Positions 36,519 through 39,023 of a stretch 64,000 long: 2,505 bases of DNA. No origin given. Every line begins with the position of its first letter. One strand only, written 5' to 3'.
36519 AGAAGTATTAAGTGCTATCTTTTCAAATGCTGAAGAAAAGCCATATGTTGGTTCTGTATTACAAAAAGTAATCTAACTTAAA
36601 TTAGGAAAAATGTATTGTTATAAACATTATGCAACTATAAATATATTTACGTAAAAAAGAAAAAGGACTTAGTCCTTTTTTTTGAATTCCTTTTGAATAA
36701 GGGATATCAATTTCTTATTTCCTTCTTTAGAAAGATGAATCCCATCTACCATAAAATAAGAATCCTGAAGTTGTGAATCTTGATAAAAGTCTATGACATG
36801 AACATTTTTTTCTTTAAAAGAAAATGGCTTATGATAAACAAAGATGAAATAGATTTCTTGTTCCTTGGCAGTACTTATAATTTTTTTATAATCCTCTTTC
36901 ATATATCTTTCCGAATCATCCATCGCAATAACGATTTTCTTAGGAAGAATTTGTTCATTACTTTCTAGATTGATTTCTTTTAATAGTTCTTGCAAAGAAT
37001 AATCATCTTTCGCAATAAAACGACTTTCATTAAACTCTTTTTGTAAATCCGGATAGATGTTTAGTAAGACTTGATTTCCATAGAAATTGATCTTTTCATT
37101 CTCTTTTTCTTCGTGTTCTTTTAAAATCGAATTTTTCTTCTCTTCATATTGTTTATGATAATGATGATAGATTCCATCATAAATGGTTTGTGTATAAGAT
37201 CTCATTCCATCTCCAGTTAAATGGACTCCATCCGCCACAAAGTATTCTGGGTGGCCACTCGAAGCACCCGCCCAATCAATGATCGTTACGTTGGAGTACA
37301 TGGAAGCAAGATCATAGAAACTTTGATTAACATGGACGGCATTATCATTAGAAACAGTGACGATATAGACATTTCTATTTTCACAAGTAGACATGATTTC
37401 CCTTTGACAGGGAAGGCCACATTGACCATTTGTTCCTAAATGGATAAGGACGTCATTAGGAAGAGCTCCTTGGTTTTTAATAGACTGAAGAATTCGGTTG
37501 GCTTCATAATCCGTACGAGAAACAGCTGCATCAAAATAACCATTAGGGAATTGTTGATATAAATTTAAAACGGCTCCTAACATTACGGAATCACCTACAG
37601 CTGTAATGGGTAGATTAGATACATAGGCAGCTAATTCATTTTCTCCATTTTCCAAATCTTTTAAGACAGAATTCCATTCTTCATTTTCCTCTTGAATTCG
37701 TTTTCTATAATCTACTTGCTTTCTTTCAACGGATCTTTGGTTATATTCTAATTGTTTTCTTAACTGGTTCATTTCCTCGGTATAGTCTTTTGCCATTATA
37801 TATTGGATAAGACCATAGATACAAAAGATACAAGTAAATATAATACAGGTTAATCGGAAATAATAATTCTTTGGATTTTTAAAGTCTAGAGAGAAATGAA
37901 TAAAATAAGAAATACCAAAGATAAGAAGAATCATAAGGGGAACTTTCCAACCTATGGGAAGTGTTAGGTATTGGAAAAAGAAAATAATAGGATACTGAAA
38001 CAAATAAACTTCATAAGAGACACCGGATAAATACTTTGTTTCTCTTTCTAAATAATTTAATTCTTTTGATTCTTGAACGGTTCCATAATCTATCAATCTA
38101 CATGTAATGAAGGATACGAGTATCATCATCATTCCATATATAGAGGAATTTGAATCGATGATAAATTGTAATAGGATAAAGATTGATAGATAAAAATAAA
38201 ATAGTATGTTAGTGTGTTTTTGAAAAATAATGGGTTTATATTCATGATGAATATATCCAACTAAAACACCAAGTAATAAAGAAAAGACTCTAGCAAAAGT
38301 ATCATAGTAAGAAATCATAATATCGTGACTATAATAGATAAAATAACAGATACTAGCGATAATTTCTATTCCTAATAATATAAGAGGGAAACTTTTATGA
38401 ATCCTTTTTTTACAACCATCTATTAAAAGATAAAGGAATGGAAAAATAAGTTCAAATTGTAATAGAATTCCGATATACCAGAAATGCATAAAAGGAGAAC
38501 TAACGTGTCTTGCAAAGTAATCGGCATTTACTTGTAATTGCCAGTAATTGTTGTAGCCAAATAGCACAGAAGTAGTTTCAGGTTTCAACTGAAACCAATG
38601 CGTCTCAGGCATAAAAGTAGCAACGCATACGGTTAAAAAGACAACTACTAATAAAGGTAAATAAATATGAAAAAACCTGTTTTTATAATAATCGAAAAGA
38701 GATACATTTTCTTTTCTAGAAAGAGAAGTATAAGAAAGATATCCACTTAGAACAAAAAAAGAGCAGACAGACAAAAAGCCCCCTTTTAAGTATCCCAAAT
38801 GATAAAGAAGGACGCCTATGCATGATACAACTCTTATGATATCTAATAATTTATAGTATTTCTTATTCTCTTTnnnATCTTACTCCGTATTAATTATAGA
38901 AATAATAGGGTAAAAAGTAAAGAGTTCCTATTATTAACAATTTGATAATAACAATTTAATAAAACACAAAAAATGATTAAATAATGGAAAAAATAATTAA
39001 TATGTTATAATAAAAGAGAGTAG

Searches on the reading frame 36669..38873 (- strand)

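Call 14: search_protein_families(library=ncbifam, proteins=[window:36669-38873:-], max_evalue=1e-10)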
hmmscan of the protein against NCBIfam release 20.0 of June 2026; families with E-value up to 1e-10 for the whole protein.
window:36669-38873:- (734 aa): 1 family
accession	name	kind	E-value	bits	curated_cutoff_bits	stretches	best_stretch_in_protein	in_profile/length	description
NF058601.1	ActlTfSucTMsmeg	equivalog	6.1e-15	54.7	1275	1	6-299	31-343/723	acetyltransferase SucT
